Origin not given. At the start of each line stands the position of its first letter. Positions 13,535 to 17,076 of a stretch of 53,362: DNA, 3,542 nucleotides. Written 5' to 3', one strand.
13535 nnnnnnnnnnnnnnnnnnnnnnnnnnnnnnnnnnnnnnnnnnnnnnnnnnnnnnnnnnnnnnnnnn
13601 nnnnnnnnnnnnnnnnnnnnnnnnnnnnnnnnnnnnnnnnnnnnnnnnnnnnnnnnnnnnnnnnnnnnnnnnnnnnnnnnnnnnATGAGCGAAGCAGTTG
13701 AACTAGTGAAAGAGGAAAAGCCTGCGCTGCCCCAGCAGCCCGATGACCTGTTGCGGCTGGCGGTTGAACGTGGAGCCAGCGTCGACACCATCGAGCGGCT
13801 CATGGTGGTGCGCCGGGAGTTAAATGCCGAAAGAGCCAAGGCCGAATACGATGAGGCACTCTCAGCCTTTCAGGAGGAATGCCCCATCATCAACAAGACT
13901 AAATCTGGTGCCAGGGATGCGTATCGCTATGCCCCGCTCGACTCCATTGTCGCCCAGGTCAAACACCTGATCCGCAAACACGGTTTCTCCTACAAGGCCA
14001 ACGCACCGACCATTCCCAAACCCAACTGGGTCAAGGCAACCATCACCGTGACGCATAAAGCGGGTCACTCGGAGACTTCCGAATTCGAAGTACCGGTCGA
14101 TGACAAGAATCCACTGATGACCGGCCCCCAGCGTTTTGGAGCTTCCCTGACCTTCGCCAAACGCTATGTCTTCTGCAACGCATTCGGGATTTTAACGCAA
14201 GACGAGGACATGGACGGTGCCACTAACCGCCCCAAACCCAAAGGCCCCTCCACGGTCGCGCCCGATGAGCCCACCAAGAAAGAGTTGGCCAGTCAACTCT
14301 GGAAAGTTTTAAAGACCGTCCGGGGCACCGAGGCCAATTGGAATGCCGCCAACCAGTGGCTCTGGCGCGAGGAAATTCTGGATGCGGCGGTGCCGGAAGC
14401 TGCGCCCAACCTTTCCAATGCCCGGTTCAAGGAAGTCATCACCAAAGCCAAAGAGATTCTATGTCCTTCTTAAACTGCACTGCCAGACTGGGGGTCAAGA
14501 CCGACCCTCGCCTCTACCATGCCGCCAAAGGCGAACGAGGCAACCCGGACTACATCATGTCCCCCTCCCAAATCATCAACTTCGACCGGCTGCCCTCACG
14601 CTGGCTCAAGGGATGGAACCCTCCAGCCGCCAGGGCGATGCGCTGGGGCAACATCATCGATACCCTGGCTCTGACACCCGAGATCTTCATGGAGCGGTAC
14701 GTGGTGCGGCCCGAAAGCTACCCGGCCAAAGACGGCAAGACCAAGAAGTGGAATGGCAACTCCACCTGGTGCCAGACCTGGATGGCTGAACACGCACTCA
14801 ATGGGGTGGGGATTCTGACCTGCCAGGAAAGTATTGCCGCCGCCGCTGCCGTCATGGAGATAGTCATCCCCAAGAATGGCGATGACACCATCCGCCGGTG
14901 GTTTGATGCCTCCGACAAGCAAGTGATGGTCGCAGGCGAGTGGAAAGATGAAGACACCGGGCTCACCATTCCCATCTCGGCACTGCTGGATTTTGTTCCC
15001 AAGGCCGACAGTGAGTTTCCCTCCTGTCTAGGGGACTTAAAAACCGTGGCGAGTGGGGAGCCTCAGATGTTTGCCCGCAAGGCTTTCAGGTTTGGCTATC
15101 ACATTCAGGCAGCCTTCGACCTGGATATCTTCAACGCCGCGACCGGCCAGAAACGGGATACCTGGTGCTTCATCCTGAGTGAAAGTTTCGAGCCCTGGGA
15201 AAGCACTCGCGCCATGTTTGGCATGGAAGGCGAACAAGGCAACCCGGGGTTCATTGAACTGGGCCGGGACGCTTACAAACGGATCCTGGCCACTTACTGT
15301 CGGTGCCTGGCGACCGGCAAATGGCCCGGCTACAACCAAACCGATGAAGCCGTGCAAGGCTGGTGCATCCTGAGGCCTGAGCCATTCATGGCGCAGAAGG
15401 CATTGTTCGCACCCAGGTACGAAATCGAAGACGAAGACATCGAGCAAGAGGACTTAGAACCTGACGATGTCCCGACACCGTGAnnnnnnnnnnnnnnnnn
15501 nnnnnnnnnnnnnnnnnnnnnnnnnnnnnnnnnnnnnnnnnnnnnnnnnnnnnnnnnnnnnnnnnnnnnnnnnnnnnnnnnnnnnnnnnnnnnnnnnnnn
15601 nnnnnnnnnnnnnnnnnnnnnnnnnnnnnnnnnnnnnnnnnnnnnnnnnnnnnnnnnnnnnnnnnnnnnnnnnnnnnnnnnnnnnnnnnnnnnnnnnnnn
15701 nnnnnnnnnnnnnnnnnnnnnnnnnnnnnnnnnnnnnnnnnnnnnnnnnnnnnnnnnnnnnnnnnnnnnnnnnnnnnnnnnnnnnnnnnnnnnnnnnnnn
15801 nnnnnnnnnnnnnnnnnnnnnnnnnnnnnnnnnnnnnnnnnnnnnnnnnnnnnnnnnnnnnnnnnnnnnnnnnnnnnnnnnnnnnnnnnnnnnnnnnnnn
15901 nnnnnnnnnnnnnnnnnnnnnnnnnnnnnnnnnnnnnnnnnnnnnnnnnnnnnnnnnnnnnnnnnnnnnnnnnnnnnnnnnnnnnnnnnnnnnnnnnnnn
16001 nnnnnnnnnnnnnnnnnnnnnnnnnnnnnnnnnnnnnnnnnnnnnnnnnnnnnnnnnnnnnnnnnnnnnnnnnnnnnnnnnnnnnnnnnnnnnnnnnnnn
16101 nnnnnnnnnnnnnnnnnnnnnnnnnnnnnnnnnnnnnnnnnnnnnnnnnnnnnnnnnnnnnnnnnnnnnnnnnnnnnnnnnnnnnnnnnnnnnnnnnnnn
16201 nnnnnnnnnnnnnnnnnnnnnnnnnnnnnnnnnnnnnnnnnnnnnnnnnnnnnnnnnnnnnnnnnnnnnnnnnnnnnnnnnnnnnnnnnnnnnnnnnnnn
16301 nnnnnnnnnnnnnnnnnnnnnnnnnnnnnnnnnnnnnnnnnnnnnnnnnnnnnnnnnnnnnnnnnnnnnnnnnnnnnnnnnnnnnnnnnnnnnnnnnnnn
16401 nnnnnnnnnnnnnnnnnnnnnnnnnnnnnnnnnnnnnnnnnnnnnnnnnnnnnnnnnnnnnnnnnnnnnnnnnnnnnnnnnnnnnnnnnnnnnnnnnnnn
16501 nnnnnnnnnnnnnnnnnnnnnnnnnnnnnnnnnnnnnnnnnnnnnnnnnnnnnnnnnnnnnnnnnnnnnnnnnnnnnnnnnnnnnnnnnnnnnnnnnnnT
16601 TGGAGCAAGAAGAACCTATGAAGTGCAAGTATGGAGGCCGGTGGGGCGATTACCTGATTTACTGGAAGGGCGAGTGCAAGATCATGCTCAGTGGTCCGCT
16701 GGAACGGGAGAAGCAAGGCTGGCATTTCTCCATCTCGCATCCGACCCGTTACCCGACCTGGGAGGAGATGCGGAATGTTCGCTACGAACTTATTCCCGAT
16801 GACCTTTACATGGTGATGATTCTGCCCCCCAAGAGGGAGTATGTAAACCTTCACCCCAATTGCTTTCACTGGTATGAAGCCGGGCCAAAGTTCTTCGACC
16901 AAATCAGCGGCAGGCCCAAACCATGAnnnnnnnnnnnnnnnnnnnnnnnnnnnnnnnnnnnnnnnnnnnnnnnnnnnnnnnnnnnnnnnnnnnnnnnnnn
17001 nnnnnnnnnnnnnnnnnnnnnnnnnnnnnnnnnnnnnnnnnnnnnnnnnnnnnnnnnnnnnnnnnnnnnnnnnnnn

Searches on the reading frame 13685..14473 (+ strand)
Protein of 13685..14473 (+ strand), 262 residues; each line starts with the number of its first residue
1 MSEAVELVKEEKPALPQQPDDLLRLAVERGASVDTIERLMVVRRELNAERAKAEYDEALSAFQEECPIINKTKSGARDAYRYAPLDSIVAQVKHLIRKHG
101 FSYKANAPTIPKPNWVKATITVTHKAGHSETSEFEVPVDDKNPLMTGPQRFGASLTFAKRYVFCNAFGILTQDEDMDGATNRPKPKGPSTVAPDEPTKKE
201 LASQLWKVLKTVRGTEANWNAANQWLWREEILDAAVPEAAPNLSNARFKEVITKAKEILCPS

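Call 40: search_protein_families(library=pfam, proteins=[window:13685-14473:+], max_evalue=0.001)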
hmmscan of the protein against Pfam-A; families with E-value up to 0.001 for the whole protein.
window:13685-14473:+ (262 aa): 1 family
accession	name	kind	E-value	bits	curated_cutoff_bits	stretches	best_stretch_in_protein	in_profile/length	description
PF04404.17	ERF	-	4e-21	76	25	1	57-196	3-144/153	ERF superfamily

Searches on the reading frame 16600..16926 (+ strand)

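Call 89: search_protein_families(library=pfam, proteins=[window:16600-16926:+], max_evalue=0.01)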
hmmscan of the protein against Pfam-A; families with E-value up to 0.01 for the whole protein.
window:16600-16926:+ (108 aa): 1 family
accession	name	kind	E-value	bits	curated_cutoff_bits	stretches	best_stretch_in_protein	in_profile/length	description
PF24746.1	DUF7694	-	1.1e-19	70.4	27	1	37-92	5-62/66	Domain of unknown function (DUF7694)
